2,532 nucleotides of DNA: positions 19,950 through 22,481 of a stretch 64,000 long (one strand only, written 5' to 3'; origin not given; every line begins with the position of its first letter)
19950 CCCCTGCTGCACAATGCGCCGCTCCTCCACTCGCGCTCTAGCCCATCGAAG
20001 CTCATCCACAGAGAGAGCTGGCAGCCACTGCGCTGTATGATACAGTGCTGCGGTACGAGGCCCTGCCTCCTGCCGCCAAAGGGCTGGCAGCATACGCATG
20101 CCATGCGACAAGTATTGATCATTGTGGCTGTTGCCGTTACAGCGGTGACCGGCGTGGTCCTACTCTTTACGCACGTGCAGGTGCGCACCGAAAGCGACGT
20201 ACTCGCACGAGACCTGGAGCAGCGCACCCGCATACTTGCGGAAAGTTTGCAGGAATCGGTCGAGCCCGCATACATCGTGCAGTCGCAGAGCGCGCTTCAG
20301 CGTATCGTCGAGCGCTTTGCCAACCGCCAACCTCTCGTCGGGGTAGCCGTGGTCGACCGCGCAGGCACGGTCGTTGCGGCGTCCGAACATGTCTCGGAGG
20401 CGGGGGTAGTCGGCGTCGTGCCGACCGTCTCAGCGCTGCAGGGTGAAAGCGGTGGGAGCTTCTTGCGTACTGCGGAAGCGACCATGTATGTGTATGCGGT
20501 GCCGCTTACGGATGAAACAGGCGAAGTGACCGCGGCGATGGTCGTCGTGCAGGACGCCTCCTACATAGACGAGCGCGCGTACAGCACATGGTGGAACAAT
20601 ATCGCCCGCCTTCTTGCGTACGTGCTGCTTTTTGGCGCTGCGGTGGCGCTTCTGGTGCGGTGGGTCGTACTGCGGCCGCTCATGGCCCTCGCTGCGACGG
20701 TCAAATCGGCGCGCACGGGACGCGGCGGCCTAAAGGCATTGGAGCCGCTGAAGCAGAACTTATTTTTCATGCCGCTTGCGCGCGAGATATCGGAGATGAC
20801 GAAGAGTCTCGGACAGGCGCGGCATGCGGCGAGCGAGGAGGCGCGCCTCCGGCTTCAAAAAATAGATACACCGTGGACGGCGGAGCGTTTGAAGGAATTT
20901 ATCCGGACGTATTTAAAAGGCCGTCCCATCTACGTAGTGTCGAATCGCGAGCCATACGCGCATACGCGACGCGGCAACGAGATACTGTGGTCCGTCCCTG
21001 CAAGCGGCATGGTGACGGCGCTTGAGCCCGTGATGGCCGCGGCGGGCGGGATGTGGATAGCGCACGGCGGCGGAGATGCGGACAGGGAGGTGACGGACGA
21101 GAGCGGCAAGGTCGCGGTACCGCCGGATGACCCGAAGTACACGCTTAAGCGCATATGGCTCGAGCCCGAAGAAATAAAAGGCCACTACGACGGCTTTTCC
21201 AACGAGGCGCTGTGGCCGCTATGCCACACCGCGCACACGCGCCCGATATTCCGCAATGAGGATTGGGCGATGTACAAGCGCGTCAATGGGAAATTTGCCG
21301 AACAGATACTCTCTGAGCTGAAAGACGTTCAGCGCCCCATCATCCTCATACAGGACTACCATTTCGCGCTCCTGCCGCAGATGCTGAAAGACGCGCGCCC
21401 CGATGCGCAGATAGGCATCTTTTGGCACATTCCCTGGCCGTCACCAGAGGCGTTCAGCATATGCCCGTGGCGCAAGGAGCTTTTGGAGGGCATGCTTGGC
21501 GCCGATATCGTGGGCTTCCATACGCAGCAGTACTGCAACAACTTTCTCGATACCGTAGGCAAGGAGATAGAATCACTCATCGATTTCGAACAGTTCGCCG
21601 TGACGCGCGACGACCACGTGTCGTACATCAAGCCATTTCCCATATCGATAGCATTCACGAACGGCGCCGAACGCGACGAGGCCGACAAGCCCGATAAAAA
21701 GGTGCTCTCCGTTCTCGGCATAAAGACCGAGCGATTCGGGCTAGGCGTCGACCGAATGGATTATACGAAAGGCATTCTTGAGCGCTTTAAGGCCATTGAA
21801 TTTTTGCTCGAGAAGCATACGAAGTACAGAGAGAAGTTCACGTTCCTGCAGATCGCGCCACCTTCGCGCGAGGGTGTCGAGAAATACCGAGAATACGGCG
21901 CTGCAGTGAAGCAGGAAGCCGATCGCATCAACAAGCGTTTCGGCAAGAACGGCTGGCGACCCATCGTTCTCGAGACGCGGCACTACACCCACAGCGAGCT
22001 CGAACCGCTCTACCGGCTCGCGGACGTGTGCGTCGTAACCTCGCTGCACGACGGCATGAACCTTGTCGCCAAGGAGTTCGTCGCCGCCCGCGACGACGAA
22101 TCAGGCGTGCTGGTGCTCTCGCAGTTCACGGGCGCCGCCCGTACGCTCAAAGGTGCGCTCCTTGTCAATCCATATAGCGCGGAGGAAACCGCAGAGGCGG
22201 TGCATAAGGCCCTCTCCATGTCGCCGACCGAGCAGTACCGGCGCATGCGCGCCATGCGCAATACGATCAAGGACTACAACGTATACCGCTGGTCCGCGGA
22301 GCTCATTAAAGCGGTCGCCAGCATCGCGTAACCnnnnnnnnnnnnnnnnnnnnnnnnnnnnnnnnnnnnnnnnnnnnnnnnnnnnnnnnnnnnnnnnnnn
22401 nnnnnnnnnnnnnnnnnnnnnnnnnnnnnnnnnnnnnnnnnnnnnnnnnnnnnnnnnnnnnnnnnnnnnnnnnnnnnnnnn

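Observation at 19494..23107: Trehalose-6-phosphate synthase fused to a membrane sensor and HAMP module, with a co-located membrane protein and otsB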

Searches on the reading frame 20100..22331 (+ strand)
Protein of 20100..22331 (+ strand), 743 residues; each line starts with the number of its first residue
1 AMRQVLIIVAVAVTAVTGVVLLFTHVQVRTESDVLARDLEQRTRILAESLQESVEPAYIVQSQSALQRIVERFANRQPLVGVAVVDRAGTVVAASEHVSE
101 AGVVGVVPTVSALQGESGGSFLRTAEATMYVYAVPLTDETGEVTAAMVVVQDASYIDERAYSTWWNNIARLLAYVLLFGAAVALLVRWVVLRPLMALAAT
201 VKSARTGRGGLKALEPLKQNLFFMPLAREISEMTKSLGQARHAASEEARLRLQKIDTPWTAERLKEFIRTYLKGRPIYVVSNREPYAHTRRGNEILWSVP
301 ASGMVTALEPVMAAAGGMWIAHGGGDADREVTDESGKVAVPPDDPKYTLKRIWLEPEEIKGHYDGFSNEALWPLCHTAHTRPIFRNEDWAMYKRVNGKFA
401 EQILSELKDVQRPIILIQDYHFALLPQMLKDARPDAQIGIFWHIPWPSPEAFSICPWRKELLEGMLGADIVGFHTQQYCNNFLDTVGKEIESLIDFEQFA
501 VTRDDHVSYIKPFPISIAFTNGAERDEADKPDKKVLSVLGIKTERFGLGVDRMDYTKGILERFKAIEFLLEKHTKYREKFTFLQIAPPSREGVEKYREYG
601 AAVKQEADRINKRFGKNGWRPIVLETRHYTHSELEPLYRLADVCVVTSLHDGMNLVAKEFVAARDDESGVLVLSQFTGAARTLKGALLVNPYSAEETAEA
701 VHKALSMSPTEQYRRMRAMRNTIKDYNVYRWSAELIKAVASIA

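Call 3: search_protein_families(library=pfam, proteins=[window:20100-22331:+], max_evalue=0.01)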
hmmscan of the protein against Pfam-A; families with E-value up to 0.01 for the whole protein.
window:20100-22331:+ (743 aa): 3 families
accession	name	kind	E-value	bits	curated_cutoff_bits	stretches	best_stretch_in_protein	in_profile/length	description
PF00982.27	Glyco_transf_20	-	3.7e-122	408.9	32.5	1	278-739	4-471/473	Glycosyltransferase family 20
PF13692.12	Glyco_trans_1_4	-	0.00016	22.4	27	1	620-706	67-141/142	Glycosyl transferases group 1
PF20706.3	GT4-conflict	-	0.0042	16.6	26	1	607-734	245-366/385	Family 4 Glycosyltransferase in conflict systems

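Call 4: search_protein_families(library=ncbifam, proteins=[window:20100-22331:+], max_evalue=0.01)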
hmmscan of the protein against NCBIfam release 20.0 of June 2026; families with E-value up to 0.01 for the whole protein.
window:20100-22331:+ (743 aa): 6 families
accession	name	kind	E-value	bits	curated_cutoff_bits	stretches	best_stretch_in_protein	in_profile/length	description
NF011071.0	PRK14501.1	equivalog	7.1e-145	484.1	634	1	277-739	4-461/729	bifunctional alpha,alpha-trehalose-phosphate synthase (UDP-forming)/trehalose-phosphatase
TIGR02400.1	trehalose_OtsA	equivalog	4.2e-135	451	564.85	1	278-739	3-454/456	alpha,alpha-trehalose-phosphate synthase (UDP-forming)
TIGR02398.1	gluc_glyc_Psyn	equivalog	1.8e-93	313.8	569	2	540-740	281-481/487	glucosylglycerol-phosphate synthase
NF007513.0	PRK10117.1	equivalog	2.3e-84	284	759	1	301-742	21-454/474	alpha,alpha-trehalose-phosphate synthase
TIGR04047.1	MSMEG_0565_glyc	hypoth_equivalog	1.7e-07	30.6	259.85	1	546-727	188-359/373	MSMEG_0565 family glycosyltransferase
NF007423.1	PRK09966.1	equivalog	0.0002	20.4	325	1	11-100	15-100/390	diguanylate cyclase DgcN/YfiN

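Call 26: find_homologous_proteins(query=window:20103-22328:+, max_evalue=1e-50)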
Query window:20103-22328:+ (742 aa): 8000 proteins with E <= 1e-50 among 8000 candidates; the best 120 are listed.
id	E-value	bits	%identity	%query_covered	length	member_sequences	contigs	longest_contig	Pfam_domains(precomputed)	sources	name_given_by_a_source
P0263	0.0e+0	1677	100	100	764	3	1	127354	PF00982.28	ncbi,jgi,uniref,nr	ncbi:trehalose-6-phosphate synthase [Candidatus Kaiserbacteria bacterium CG10_big_fil_rev_8_21_14_0_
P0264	0.0e+0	1215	72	100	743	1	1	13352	PF00982.28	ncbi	-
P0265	0.0e+0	1042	61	100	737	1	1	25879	PF00982.28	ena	-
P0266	0.0e+0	1040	63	100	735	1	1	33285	PF00982.28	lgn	-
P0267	0.0e+0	1032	61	100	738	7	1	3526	PF00982.28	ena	-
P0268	0.0e+0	1029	61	100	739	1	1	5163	PF00982.28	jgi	jgi:trehalose 6-phosphate synthase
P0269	0.0e+0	1028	61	100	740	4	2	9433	PF00982.28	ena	-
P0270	0.0e+0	1028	61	97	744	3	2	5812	PF00982.28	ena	-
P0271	0.0e+0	1028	60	100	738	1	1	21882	PF00982.28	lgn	-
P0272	0.0e+0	1027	61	100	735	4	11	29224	PF00982.28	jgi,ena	-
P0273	0.0e+0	1025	59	100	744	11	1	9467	PF00982.28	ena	-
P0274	0.0e+0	1025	60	100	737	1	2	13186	PF00982.28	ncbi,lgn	-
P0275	0.0e+0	1024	59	100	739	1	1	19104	PF00982.28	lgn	-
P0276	0.0e+0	1022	59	100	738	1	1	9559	PF00982.28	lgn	-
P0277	0.0e+0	1020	60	100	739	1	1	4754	PF00982.28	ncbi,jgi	jgi:alpha,alpha-trehalose-phosphate synthase [UDP-forming]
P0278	0.0e+0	1020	61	100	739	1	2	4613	PF00982.28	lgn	-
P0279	0.0e+0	1018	60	100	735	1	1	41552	PF00982.28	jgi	jgi:trehalose 6-phosphate synthase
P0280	0.0e+0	1017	59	100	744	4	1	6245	PF00982.28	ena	-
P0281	0.0e+0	1016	59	100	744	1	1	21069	PF00982.28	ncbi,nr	ncbi:MAG: trehalose-6-phosphate synthase [bacterium]|nr:trehalose-6-phosphate synthase [bacterium]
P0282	0.0e+0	1015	61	100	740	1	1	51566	PF00982.28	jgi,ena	-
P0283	0.0e+0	1015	61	100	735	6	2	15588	PF00982.28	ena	-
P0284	0.0e+0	1015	59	100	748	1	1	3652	PF00982.28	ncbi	-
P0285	0.0e+0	1014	59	100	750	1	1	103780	PF00982.28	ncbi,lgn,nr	ncbi:trehalose-6-phosphate synthase [Candidatus Kaiserbacteria bacterium]|nr:trehalose-6-phosphate s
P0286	0.0e+0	1011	61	100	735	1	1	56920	PF00982.28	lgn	-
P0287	0.0e+0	1011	60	100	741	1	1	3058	PF00982.28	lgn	-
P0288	0.0e+0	1011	59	100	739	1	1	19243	PF00982.28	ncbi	-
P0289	2.8e-298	1009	59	100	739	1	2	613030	PF00982.28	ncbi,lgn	-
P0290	5.0e-298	1008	59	100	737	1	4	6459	PF00982.28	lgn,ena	-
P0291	5.6e-297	1005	59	99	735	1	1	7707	PF00982.28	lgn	-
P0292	1.1e-296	1004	59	100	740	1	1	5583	PF00982.28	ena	-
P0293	1.1e-296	1004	60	100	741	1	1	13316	PF00982.28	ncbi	-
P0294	1.1e-296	1004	59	100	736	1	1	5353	PF00982.28,PF13692.13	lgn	-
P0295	1.3e-296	1004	61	100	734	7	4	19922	PF00982.28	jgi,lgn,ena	-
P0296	1.9e-296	1003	58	100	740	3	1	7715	PF00982.28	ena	-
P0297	3.5e-296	1002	58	100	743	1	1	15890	PF00982.28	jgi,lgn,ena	-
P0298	6.5e-296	1001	60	100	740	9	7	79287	PF00982.28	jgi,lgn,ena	-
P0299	1.1e-295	1001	59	100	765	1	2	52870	PF00982.28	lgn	-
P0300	1.6e-295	1000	60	100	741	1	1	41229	PF00982.28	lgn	-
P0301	1.9e-295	1000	59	100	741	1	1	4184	PF00982.28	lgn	-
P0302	3.0e-295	999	59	100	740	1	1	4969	PF00982.28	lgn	-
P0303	6.5e-295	998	59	100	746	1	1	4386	PF00982.28,PF13692.13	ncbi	-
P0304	8.2e-295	998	59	100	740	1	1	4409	PF00982.28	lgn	-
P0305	9.7e-295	997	61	97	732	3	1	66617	PF00982.28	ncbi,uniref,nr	ncbi:hypothetical protein A2853_01100 [Candidatus Kaiserbacteria bacterium RIFCSPHIGHO2_01_FULL_55_1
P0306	1.2e-294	997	58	100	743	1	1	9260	PF00982.28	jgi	jgi:trehalose 6-phosphate synthase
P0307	1.2e-294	997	60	100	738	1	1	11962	PF00982.28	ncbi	-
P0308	2.5e-294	996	60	100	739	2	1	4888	PF00982.28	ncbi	-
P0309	3.3e-294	996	59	100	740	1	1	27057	PF00982.28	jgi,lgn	-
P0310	4.5e-294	995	59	100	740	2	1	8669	PF00982.28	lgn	-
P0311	5.4e-294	995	59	100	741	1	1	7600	PF00982.28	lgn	-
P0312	5.6e-294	995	60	100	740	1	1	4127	PF00982.28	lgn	-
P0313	6.3e-294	995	59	99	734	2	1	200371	PF00982.28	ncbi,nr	ncbi:MAG: trehalose 6-phosphate synthase [Parcubacteria group bacterium Gr01-1014_8]|nr:MAG: trehalo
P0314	1.1e-293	994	58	99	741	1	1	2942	PF00982.28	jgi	-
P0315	5.7e-293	992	58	100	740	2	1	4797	PF00982.28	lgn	-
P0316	1.1e-292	991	60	100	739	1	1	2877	PF00982.28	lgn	-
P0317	1.3e-292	990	59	100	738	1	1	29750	PF00982.28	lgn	-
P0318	2.4e-292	989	57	100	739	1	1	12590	PF00982.28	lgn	-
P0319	2.5e-292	989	58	100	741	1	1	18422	PF00982.28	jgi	-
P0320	2.7e-292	989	59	100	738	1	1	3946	PF00982.28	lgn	-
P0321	4.3e-292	989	58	100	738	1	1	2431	PF00982.28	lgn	-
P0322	6.1e-292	988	59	100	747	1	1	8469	PF00982.28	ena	-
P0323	7.2e-292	988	57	100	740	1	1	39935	PF00982.28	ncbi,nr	ncbi:MAG: trehalose-6-phosphate synthase [Candidatus Doudnabacteria bacterium]|nr:trehalose-6-phosph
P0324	1.8e-291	987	59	100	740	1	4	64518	PF00982.28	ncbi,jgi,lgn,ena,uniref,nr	ncbi:MAG: trehalose-6-phosphate synthase [Candidatus Taylorbacteria bacterium CG11_big_fil_rev_8_21_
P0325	1.8e-291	987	59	100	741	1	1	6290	PF00982.28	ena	-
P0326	5.5e-291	985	58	100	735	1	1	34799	PF00982.28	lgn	-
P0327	5.9e-291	985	58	99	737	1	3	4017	PF00982.28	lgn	-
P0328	9.6e-291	984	58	100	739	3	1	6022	PF00982.28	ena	-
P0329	1.6e-290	983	58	100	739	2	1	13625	PF00982.28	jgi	jgi:trehalose 6-phosphate synthase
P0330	4.1e-290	982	56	100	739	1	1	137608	PF00982.28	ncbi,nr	ncbi:MAG: trehalose-6-phosphate synthase [Candidatus Doudnabacteria bacterium]|nr:trehalose-6-phosph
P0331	4.2e-290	982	57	100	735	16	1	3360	PF00982.28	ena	-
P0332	5.2e-290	982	58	100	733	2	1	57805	PF00982.28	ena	-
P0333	6.4e-290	981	57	100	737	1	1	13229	PF00982.28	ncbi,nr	ncbi:MAG: trehalose-6-phosphate synthase [Patescibacteria group bacterium]|nr:trehalose-6-phosphate 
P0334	9.3e-290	981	57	100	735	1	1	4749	PF00982.28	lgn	-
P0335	1.7e-289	980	58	100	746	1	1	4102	PF00982.28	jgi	jgi:trehalose 6-phosphate synthase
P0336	2.5e-289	980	57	99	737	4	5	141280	PF00982.28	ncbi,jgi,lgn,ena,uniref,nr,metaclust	ncbi:hypothetical protein A3C86_02920 [Candidatus Kaiserbacteria bacterium RIFCSPHIGHO2_02_FULL_49_1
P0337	3.0e-289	979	57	100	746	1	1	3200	PF00982.28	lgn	-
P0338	3.2e-289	979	57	100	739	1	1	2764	PF00982.28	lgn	-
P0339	6.2e-289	978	58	98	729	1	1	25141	PF00982.28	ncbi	-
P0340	9.1e-289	978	59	100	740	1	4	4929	PF00982.28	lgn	-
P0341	1.1e-288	977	58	99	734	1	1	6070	PF00982.28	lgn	-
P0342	1.4e-288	977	56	99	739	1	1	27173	PF00982.28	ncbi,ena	-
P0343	1.8e-288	977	58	100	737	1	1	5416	PF00982.28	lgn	-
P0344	3.0e-288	976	59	100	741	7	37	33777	PF00982.28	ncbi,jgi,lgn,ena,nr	ncbi:MAG: Alpha,alpha-trehalose-phosphate synthase (UDP-forming) [Parcubacteria group bacterium GW20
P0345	3.9e-288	976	58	100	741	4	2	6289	PF00982.28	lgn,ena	-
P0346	1.3e-287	974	58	100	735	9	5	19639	PF00982.28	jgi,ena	-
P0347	1.3e-287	974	57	100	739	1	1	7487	PF00982.28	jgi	jgi:trehalose-6-phosphate synthase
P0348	1.5e-287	974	57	100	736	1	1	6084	PF00982.28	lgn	-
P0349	1.5e-287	974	56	100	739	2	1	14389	PF00982.28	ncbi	-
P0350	1.5e-287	974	56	100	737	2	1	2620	PF00982.28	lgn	-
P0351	2.1e-287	973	57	100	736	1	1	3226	PF00982.28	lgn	-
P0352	2.2e-287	973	58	100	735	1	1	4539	PF00982.28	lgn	-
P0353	2.5e-287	973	58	100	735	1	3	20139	PF00982.28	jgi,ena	-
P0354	2.7e-287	973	58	100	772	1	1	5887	PF00982.28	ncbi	-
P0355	2.9e-287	973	59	99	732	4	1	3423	PF00982.28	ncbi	ncbi:MAG: trehalose-6-phosphate synthase, partial [Patescibacteria group bacterium]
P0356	3.3e-287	972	56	100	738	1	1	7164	PF00982.28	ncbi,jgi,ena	jgi:trehalose 6-phosphate synthase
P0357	3.5e-287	972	58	100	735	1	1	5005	PF00982.28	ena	-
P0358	5.4e-287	972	57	99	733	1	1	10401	PF00982.28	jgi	jgi:alpha,alpha-trehalose-phosphate synthase [UDP-forming]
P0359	7.0e-287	971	57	99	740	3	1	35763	PF00982.28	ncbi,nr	ncbi:MAG: trehalose-6-phosphate synthase [Candidatus Taylorbacteria bacterium]|nr:trehalose-6-phosph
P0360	7.6e-287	971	56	100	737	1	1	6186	PF02743.25,PF00982.28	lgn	-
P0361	9.4e-287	971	57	100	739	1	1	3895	PF00982.28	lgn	-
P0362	1.0e-286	971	58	100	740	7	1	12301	PF00982.28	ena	-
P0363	1.8e-286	970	57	100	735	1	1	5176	PF00982.28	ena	-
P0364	2.2e-286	970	57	99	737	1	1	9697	PF00982.28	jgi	jgi:alpha,alpha-trehalose-phosphate synthase [UDP-forming]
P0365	2.5e-286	970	58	100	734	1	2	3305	PF00982.28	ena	-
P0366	2.7e-286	969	57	100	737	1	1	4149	PF02743.25,PF00982.28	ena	-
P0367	2.9e-286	969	57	99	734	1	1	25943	PF00982.28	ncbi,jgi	-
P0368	3.0e-286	969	56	97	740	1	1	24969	PF00982.28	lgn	-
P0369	3.3e-286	969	57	100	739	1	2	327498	PF00982.28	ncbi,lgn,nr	ncbi:MAG: trehalose-6-phosphate synthase [Candidatus Doudnabacteria bacterium]|nr:trehalose-6-phosph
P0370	3.5e-286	969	58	100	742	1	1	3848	PF00982.28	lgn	-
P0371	4.5e-286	969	57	100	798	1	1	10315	PF00982.28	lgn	-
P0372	5.4e-286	968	58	100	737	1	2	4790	PF00982.28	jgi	-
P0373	8.0e-286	968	56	100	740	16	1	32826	PF00982.28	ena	-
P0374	1.0e-285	968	55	100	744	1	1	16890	PF00982.28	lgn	-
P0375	1.3e-285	967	56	100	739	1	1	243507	PF00982.28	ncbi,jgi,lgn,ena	ncbi:MAG: trehalose-6-phosphate synthase [Patescibacteria group bacterium]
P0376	1.4e-285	967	56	100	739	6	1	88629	PF00982.28,PF10144.16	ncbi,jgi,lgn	-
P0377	1.6e-285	967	57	100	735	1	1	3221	PF00982.28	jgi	-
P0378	1.8e-285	967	57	100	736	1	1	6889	PF00982.28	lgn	-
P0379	2.0e-285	967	56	100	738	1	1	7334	PF00982.28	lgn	-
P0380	2.3e-285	966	56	99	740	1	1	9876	PF00982.28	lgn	-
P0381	2.7e-285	966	57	100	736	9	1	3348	PF00982.28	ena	-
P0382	2.8e-285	966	58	100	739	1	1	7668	PF00982.28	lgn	-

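Call 29: search_protein_families(library=pfam, alignment_id=A1, max_evalue=1)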
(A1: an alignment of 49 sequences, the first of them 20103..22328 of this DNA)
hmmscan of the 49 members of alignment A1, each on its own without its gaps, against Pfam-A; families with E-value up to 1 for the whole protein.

A. member 1, window:20103-22328:+ (742 aa): 9 families
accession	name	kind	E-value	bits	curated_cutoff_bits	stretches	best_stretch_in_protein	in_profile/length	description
PF00982.27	Glyco_transf_20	-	3.7e-122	408.9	32.5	1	277-738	4-471/473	Glycosyltransferase family 20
PF13692.12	Glyco_trans_1_4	-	0.00016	22.4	27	1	619-705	67-141/142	Glycosyl transferases group 1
PF20706.3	GT4-conflict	-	0.0042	16.6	26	1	606-733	245-366/385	Family 4 Glycosyltransferase in conflict systems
PF16736.11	sCache_like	-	0.014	16.2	27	1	79-141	45-107/117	Single Cache-like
PF23846.1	Cache_WalK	-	0.016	16.1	27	1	66-148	3-90/92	WalK sensor protein kinase Chache domain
PF00534.26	Glycos_transf_1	-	0.042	13.8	26.4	1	629-715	82-165/172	Glycosyl transferases group 1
PF17152.10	CHASE8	-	0.11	13.2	27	1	36-93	3-60/102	Periplasmic sensor domain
PF08448.16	PAS_4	-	0.11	13.1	23.1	0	124-152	77-105/110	PAS fold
PF02743.24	dCache_1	-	0.21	11.5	45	1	55-158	57-158/240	Cache domain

B. families by the number of members that match (of 49 scanned): 48 families (the first 25 are shown)
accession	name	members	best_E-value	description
PF00982.27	Glyco_transf_20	49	1.3e-124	Glycosyltransferase family 20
PF13692.12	Glyco_trans_1_4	45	7.7e-08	Glycosyl transferases group 1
PF10144.15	SMP_2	35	6.4e-07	Bacterial virulence factor haemolysin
PF20706.3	GT4-conflict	24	0.0022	Family 4 Glycosyltransferase in conflict systems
PF00534.26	Glycos_transf_1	21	0.00022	Glycosyl transferases group 1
PF02743.24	dCache_1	12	4.8e-08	Cache domain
PF23846.1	Cache_WalK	12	0.00052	WalK sensor protein kinase Chache domain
PF17203.10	sCache_3_2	8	0.00017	Single cache domain 3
PF17152.10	CHASE8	5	0.0017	Periplasmic sensor domain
PF16736.11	sCache_like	4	0.014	Single Cache-like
PF14827.12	dCache_3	3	0.00079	Double sensory domain of two-component sensor kinase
PF09778.15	Guanylate_cyc_2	3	0.05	Guanylylate cyclase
PF16672.11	LAMTOR5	3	0.18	Ragulator complex protein LAMTOR5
PF16448.10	LapD_MoxY_N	2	0.0026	LapD/MoxY periplasmic domain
PF18719.7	ArlS_N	2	0.0042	ArlS sensor domain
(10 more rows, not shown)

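Call 40: predict_structure(alignment_id=A1)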
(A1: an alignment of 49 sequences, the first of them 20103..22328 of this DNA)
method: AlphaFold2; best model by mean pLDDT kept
length: 742 residues; sequences in the alignment: 49
mean_pLDDT: 87.1   pTM: 0.64
mean pLDDT of the five models: 87.1, 85.0, 84.0, 83.6, 82.7
residues with pLDDT >= 90: 375; 70-90: 291; 50-70: 68; < 50: 8
segments of 3 or more residues with pLDDT < 50: 245-247, 249-253
pLDDT, mean of each block of 10 residues (from residue 1): 77 87 91 91 90 88 88 78 87 82 67 84 86 89 91 90 89 84 79 74 64 65 70 68 52 66 90 92 87 83 85 94 85 91 90 93 92 81 96 97 94 93 97 96 91 96 97 90 96 93 94 81 60 92 95 84 98 97 91 85 97 95 91 92 91 90 93 88 94 96 98 95 88 91 72
secondary structure, 60 per line:
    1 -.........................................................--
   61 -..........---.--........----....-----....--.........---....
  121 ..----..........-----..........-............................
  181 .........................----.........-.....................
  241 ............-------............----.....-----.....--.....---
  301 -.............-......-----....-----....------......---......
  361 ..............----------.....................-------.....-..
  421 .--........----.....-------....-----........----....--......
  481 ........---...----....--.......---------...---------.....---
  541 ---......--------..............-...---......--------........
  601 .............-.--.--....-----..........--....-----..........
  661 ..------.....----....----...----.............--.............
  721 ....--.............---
elements in order (helices of 4 or more, strands of 3 or more residues): H2-58 H62-71 E78-85 E90-93 H99-102 H105-113 E117-122 E127-136 E142-151 H153-205 H210-218 H220-252 H260-271 E276-280 E286-290 E293-297 H302-314 E316-321 H327-330 E336-339 E346-351 H355-374 H385-405 E413-417 H424-431 E436-440 H448-451 H457-464 E469-472 H475-488 E492-494 E499-502 E505-511 H533-537 E544-549 H558-571 E579-584 H593-613 E621-624 H630-639 E642-645 H651-662 E669-673 H678-681 E686-688 H693-705 H708-724 H727-739
